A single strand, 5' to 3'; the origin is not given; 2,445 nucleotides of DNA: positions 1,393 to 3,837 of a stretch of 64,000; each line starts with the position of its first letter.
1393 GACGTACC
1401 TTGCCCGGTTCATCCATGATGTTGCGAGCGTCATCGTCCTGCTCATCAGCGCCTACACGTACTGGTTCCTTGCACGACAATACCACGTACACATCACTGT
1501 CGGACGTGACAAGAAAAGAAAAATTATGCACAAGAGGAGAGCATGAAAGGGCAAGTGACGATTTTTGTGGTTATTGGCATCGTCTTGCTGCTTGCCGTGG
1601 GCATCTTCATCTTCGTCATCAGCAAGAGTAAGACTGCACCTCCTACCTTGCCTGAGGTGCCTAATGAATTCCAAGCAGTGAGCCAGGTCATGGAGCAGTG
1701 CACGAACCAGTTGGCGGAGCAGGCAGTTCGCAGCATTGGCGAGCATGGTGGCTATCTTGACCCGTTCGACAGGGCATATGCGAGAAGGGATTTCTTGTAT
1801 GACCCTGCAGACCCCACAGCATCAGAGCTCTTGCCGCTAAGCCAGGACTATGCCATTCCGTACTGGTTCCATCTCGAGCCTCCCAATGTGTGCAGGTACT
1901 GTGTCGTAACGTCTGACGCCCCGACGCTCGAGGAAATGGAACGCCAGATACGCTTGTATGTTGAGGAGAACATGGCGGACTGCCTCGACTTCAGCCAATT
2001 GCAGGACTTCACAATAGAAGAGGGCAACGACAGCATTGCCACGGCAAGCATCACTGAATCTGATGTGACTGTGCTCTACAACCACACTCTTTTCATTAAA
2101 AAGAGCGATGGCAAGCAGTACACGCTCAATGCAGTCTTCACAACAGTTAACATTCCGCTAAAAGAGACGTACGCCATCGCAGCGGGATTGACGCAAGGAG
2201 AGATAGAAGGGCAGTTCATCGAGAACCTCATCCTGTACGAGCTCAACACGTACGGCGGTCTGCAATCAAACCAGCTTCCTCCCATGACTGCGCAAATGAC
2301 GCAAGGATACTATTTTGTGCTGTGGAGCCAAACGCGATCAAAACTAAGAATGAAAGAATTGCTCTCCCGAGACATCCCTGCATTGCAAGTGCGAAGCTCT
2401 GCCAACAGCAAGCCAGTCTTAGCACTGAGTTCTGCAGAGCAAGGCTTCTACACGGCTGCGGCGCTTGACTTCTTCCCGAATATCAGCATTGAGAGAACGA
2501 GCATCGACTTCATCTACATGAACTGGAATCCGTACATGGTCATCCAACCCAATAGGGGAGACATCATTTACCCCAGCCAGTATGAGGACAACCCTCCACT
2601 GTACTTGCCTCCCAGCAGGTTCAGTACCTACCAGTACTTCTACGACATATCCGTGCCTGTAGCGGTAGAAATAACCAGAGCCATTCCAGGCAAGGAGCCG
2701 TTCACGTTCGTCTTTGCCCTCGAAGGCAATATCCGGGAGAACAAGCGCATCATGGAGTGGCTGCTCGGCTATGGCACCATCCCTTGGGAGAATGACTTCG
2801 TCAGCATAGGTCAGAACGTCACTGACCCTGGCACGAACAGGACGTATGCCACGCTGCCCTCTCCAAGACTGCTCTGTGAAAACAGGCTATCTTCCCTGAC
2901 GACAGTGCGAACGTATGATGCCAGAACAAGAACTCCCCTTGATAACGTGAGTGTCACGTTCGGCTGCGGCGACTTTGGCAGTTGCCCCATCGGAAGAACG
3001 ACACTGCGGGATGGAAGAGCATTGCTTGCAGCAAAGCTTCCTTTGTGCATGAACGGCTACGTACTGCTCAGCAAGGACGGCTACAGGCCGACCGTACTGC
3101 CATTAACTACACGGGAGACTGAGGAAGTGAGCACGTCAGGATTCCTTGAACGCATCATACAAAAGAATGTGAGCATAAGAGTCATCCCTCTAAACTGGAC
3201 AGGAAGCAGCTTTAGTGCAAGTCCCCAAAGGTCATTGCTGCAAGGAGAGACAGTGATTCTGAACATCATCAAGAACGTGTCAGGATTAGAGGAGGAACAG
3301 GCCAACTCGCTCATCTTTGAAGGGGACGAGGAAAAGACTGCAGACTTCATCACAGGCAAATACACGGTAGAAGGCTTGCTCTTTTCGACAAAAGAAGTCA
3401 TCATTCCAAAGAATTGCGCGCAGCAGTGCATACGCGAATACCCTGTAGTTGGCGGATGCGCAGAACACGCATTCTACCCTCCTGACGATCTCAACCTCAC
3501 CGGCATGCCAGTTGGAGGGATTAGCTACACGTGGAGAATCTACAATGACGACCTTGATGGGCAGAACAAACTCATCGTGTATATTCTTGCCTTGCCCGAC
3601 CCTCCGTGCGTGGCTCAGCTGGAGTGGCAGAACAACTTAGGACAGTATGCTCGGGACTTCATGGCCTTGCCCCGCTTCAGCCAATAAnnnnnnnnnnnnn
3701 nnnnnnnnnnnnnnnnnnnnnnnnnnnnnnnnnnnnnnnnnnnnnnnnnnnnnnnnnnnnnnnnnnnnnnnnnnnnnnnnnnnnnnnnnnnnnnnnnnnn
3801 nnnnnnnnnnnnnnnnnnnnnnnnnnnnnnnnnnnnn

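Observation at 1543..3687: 714-aa surface protein carrying the same MKGQ class III signal peptide, in a separate three-gene + strand operon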

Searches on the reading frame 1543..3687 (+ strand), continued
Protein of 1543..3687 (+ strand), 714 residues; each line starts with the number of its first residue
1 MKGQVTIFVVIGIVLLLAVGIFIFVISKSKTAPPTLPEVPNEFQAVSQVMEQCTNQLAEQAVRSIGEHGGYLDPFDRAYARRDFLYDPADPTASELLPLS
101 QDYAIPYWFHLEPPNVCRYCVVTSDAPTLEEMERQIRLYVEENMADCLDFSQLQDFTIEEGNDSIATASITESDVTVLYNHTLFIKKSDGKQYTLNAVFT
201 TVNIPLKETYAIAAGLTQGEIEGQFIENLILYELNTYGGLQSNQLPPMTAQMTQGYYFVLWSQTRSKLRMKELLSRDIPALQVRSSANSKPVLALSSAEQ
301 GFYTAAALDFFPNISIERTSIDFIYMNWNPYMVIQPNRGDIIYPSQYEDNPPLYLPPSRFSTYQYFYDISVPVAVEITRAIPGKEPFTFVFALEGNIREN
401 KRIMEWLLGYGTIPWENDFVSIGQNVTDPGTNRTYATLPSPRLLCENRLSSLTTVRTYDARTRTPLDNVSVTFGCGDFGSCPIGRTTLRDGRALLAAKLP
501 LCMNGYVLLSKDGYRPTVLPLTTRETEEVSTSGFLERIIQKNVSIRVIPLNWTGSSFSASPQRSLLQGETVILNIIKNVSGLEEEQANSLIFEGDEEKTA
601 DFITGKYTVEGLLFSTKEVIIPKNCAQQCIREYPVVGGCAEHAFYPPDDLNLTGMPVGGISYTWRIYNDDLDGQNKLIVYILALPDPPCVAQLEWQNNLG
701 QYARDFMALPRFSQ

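Call 65: predict_structure(alignment_id=A4)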
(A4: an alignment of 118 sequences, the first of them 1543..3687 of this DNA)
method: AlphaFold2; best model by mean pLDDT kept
length: 714 residues; sequences in the alignment: 118
mean_pLDDT: 92.1   pTM: 0.73
mean pLDDT of the five models: 92.1, 91.4, 91.4, 91.3, 91.2
residues with pLDDT >= 90: 594; 70-90: 85; 50-70: 11; < 50: 24
segments of 3 or more residues with pLDDT < 50: 416-428, 432-441
pLDDT, mean of each block of 10 residues (from residue 1): 84 97 88 91 97 98 98 98 96 97 96 90 96 98 97 97 96 97 97 98 98 97 97 96 94 82 96 97 97 93 95 95 97 94 85 75 95 98 98 98 91 51 40 41 81 98 96 86 94 98 94 94 97 97 98 95 97 93 87 96 96 96 95 90 94 93 95 94 97 91 92 93
secondary structure, 60 per line:
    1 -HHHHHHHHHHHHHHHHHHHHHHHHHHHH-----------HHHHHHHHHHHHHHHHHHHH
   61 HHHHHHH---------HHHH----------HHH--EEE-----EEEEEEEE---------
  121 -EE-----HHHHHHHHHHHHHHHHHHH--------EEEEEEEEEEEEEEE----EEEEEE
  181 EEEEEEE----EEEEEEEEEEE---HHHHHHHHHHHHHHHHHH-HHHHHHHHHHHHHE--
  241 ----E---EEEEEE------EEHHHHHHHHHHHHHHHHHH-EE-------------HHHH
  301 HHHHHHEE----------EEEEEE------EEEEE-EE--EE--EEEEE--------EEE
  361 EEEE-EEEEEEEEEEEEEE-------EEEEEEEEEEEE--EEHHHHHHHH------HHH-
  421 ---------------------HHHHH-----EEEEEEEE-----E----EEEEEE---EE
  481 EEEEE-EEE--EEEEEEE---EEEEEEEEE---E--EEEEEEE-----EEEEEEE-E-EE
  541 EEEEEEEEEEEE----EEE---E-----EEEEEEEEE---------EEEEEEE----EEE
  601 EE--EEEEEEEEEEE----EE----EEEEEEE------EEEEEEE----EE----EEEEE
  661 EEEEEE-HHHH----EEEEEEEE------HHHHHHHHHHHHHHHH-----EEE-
elements in order (helices of 4 or more, strands of 3 or more residues): H2-29 H41-67 H77-80 E96-98 E104-111 H129-147 E156-170 E175-187 E192-202 H206-223 H225-237 E249-254 H263-280 H297-306 E319-324 E331-335 E345-349 E358-364 E366-379 E387-398 H403-410 H442-446 E452-459 E470-475 E479-485 E487-489 E492-498 E502-510 E517-523 E529-535 E539-552 E557-559 E569-577 E587-593 E598-602 E605-615 E626-632 E639-645 E656-666 H668-671 E676-683 H690-705 E711-713

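Call 95: list_cluster_members(proteins=[P0011, P0020, P0027, P0041, P0056, P0083, P0100, P0119, P0139, P0154])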
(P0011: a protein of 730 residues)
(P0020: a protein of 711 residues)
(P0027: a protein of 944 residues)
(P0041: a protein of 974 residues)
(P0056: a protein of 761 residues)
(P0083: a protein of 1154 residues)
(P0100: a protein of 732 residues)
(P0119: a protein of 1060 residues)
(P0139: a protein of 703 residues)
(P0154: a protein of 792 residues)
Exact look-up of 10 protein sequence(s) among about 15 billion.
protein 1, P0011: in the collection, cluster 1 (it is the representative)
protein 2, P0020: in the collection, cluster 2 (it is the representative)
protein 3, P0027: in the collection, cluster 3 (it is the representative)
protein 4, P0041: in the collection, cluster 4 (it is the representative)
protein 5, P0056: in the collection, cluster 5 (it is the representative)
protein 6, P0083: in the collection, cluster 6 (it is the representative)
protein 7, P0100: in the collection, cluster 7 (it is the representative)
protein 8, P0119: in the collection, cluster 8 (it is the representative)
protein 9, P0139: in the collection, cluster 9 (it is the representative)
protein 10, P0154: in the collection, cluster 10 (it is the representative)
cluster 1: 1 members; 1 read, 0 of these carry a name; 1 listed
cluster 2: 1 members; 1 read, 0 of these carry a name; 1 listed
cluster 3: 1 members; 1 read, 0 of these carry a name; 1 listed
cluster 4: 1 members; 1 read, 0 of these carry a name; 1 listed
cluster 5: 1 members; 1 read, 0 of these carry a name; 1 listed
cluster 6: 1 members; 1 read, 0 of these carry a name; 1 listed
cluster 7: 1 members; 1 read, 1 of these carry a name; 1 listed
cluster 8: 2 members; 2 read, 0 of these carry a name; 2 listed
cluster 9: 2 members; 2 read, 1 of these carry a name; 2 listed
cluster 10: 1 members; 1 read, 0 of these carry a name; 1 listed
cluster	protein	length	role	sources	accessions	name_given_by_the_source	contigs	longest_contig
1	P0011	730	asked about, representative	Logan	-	-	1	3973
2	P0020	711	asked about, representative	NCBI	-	-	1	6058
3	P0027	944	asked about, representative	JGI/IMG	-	-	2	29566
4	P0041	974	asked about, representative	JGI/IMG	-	-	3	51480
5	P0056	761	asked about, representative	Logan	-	-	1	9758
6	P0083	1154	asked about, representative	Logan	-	-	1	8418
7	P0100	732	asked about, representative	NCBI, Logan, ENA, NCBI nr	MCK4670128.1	MAG: hypothetical protein KAT43_02900 [Nanoarchaeota archaeon] | hypothetical protein [Nanoarchaeota archaeon]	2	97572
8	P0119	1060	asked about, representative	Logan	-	-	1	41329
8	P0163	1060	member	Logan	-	-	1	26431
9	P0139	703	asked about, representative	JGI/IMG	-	hypothetical protein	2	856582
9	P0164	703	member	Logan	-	-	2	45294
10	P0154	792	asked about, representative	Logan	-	-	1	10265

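Call 99: fold_search(model_id=the predicted structure, library=viral)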
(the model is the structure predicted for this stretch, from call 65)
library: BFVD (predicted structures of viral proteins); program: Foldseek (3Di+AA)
matches with E <= 10: 725; with E <= 0.001: 20
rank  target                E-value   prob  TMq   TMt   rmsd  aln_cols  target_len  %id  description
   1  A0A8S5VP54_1          2.2e-07  1.00  0.16  0.09  26.5       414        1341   12  (no name in the UniProt tables at hand)
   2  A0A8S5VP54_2          3.7e-07  1.00  0.16  0.09  27.4       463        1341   10  (no name in the UniProt tables at hand)
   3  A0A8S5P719            3.7e-07  1.00  0.12  0.09  37.4       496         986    9  Baseplate wedge protein (Fragment) [Herelleviridae sp. cttEB8]
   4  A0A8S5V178            5.1e-07  1.00  0.12  0.08  34.0       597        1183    9  Baseplate J like protein [Siphoviridae sp. ct3r22]
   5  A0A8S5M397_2          6.6e-07  0.96  0.12  0.10  37.4       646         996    8  FdeC-like protein [Siphoviridae sp. ctqpo8]
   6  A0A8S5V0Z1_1          1.1e-06  1.00  0.15  0.12  24.3       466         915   10  Putative membrane protein [Siphoviridae sp. ct3r22]
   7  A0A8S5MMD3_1          2.9e-06  1.00  0.13  0.10  29.8       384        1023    9  Baseplate J like protein [Siphoviridae sp. ctxc31]
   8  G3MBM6                3.8e-06  1.00  0.11  0.20  28.0       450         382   11  Gp160 [Bacillus phage G]
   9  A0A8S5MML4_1          5.2e-06  1.00  0.13  0.12  22.7       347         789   10  Cell wall surface anchor family domain protein [Siphoviridae sp. ctxc31]
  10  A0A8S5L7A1            5.5e-06  0.99  0.11  0.08  31.1       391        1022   12  Structural protein [CrAss-like virus sp. ctt4r3]
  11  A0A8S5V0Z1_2          2.2e-05  1.00  0.12  0.10  24.6       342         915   10  Putative membrane protein [Siphoviridae sp. ct3r22]
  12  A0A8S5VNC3            2.6e-05  0.95  0.10  0.09  32.9       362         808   11  (no name in the UniProt tables at hand)
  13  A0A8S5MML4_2          3.4e-05  0.99  0.12  0.11  38.7       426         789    6  Cell wall surface anchor family domain protein [Siphoviridae sp. ctxc31]
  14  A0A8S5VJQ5            1.1e-04  1.00  0.12  0.15  12.7       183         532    9  (no name in the UniProt tables at hand)
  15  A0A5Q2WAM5            1.3e-04  1.00  0.11  0.50  13.8       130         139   14  (no name in the UniProt tables at hand)
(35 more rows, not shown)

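Call 100: search_solved_structures(query=A5, max_evalue=1)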
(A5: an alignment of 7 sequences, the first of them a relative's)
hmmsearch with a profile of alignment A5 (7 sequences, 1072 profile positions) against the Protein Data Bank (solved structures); distinct sequences matched with E-value up to 1: 1.
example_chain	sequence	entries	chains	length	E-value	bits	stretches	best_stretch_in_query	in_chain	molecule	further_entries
8cxj_D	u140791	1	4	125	0.066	14.3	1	493-589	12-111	Surface protein R28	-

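Call 103: find_related_loci(query=A1, collection=genome_contigs, flank=9000)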
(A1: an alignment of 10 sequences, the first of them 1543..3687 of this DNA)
Query A1 (714 aa) in genome_contigs; peptide patterns used: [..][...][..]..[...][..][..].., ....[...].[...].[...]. (x = any residue, [..] = any of these).
80 stretches matched a pattern; 60 encode a relative of the query (tblastn E <= 1e-3); 60 distinct loci.
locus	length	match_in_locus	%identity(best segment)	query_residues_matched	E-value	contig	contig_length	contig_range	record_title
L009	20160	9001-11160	31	2-712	2e-93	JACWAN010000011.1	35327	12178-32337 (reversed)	MAG: Candidatus Woesearchaeota archaeon isolate A_NAN_12 k141_43279, whole genome shotgun sequence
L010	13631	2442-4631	31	2-690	1e-92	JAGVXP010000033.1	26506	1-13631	Candidatus Woesearchaeota archaeon isolate RIFCSPHIGHO2_02_FULL_36_13 rifcsphigho2_02_scaffold_2589, whole genome shotgu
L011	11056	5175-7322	30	39-706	1e-89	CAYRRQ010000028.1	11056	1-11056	MAG TPA_asm: uncultured Methanosarcinales archaeon isolate binchicken_co19_518 genome assembly, contig: NODE_10142_lengt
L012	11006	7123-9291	28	2-713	2e-87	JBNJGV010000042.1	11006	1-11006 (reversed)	MAG: Nanobdellota archaeon isolate Y22_30dBSe2.bin.106 NODE_3795_length_11006_cov_29.484093, whole genome shotgun sequen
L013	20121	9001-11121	30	2-713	7e-85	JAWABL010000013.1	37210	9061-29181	MAG: Candidatus Woesearchaeota archaeon isolate JZ-4_201808_bins_108 JZ-4_201808_bins_108_scaffold_13, whole genome shot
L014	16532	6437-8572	29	2-690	2e-85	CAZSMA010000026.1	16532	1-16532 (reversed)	MAG TPA_asm: uncultured Methanosarcinales archaeon isolate SRP256446_co1_47 genome assembly, contig: NODE_1316_length_16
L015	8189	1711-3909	27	2-713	3e-82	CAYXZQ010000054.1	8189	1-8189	MAG TPA_asm: uncultured Methanosarcinales archaeon isolate SRP214966_co3_191 genome assembly, contig: NODE_15540_length_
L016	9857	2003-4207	28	2-712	3e-81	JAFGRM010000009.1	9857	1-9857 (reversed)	MAG: Candidatus Woesearchaeota archaeon isolate Zod_Metabat.828 k87_1426578, whole genome shotgun sequence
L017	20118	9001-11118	29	2-688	9e-80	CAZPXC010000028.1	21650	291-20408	MAG TPA_asm: uncultured Methanosarcinales archaeon isolate binchicken_co151_549 genome assembly, contig: NODE_3360_lengt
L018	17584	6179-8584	27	2-712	2e-78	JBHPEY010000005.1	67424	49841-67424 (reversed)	Nanoarchaeota archaeon isolate SAG AM-311-I03 NODE_5_length_67424_cov_29.139159, whole genome shotgun sequence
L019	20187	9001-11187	27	2-712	3e-78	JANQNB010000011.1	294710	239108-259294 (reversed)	MAG: Candidatus Nanoarchaeia archaeon isolate PL23a_bin.69 k99_2393023, whole genome shotgun sequence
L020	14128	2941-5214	28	2-713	9e-78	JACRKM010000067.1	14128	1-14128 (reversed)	MAG: Candidatus Woesearchaeota archaeon isolate NC_groundwater_1855_Pr3_B-0.1um_47_8 SR-2_scaffold_141_1790593, whole ge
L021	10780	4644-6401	30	4-565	4e-77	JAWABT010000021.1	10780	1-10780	MAG: Candidatus Woesearchaeota archaeon isolate JZ-4_201808_bins_211 JZ-4_201808_bins_211_scaffold_21, whole genome shot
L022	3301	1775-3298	33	2-500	3e-77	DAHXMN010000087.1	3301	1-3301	MAG TPA_asm: Candidatus Woesearchaeota archaeon isolate clean1619 NODE_87_length_3301_cov_2.287221, whole genome shotgun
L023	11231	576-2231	33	2-520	2e-74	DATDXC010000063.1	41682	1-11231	MAG TPA_asm: Candidatus Nanoarchaeia archaeon isolate SMAG_U8128 k141_1242010, whole genome shotgun sequence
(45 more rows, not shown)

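Call 111: search_protein_families(library=pfam, proteins=[P0083, P0027, P0041, P0064, P0098, P0127, P0119, P0123, P0069], max_evalue=0.01)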
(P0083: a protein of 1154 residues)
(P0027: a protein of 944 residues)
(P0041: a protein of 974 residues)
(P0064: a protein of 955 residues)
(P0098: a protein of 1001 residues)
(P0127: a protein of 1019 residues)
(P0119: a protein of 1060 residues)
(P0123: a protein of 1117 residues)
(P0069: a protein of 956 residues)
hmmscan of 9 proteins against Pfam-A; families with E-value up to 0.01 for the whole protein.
P0083 (1154 aa): 0 families

P0027 (944 aa): 1 family
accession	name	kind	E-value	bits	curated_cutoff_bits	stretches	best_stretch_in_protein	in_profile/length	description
PF13620.12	CarboxypepD_reg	-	0.00048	20.9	32.3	1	513-593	2-81/82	Carboxypeptidase regulatory-like domain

P0041 (974 aa): 0 families

P0064 (955 aa): 0 families

P0098 (1001 aa): 1 family
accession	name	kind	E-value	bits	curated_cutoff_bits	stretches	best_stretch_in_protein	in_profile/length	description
PF13620.12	CarboxypepD_reg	-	0.002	18.9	32.3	1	513-587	8-80/82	Carboxypeptidase regulatory-like domain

P0127 (1019 aa): 0 families

P0119 (1060 aa): 0 families

P0123 (1117 aa): 0 families

P0069 (956 aa): 0 families

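Call 116: find_encoding_contigs(protein=P0119, flank=7000, max_places=2)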
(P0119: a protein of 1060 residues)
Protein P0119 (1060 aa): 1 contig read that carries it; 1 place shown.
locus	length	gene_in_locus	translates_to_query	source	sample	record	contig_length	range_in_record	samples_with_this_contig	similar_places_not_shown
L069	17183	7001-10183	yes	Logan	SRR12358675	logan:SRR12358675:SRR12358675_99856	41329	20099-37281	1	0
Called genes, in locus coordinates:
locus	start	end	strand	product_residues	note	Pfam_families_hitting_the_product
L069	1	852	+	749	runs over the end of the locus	-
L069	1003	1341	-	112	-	-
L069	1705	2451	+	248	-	PF01163:RIO1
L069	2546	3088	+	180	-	PF00013:KH_1 (faint), PF21800:KH_KRR1_2nd, PF22891:KH_PNO1_2nd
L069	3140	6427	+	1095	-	-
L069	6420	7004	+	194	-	-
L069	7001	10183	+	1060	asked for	-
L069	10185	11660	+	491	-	-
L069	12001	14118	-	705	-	PF01738:DLH (faint), PF12146:Hydrolase_4 (weak), PF00561:Abhydrolase_1 (weak), PF12697:Abhydrolase_6 (weak)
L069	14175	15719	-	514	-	PF01978:TrmB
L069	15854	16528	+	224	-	-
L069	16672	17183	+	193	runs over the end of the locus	-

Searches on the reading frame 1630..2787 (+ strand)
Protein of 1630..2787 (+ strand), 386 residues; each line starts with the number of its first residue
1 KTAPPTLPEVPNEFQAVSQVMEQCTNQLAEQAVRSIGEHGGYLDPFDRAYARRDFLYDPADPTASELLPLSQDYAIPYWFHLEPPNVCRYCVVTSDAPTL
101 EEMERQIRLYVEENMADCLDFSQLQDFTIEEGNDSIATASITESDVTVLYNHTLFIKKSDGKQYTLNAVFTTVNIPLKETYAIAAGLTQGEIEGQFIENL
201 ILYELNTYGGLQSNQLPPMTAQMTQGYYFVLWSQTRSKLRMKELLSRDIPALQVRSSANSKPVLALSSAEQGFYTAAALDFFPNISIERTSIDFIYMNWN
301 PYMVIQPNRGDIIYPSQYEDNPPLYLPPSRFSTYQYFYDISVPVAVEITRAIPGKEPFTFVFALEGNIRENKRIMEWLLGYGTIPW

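Call 89: predict_structure(alignment_id=A6)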
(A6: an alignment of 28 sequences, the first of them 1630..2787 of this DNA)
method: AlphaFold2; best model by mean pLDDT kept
length: 386 residues; sequences in the alignment: 28
mean_pLDDT: 92.0   pTM: 0.89
mean pLDDT of the five models: 92.0, 91.1, 91.0, 89.9, 88.6
residues with pLDDT >= 90: 301; 70-90: 76; 50-70: 5; < 50: 4
segments of 3 or more residues with pLDDT < 50: 384-386
pLDDT, mean of each block of 10 residues (from residue 1): 72 94 97 98 96 95 96 95 89 96 98 95 91 92 95 94 93 96 96 95 94 92 86 96 95 93 84 88 86 96 94 91 81 92 98 95 96 90 53
secondary structure, 60 per line:
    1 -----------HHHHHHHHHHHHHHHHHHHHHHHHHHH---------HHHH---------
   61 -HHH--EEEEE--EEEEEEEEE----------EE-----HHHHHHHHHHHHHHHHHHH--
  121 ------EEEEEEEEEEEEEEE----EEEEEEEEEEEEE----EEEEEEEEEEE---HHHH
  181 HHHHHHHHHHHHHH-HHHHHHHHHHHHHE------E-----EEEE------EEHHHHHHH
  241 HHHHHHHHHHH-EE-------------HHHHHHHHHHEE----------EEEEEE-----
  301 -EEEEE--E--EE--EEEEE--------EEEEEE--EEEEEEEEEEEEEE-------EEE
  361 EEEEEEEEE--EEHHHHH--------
elements in order: H12-38 H48-51 E67-71 E74-82 H100-118 E127-141 E146-158 E163-173 H177-194 H196-208 E222-225 H234-251 H268-277 E290-295 E302-306 E316-320 E329-334 E337-350 E358-369 H374-378

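Call 93: search_solved_structures(query=A6, max_evalue=10)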
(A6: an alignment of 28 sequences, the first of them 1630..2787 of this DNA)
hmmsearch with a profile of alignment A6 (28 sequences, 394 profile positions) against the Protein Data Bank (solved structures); distinct sequences matched with E-value up to 10: 6.
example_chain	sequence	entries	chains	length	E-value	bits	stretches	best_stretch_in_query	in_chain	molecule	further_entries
8up5_P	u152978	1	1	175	0.0035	19.4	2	269-323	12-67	KEOPS complex subunit Pcc1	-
9wyu_A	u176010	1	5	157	0.0082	18.2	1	104-185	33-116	Anti-Parallel Protein 10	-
1x4r_A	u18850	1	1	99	0.15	14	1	114-175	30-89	Parp14 protein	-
5jmv_D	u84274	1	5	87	0.72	11.8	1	267-323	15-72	Uncharacterized protein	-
8unk_P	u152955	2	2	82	0.74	11.8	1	268-323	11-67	KEOPS complex Pcc1-like subunit | KEOPS complex subunit Pcc1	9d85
3enc_A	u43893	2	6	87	0.86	11.6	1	272-323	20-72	protein PCC1 | uncharacterized protein PF2011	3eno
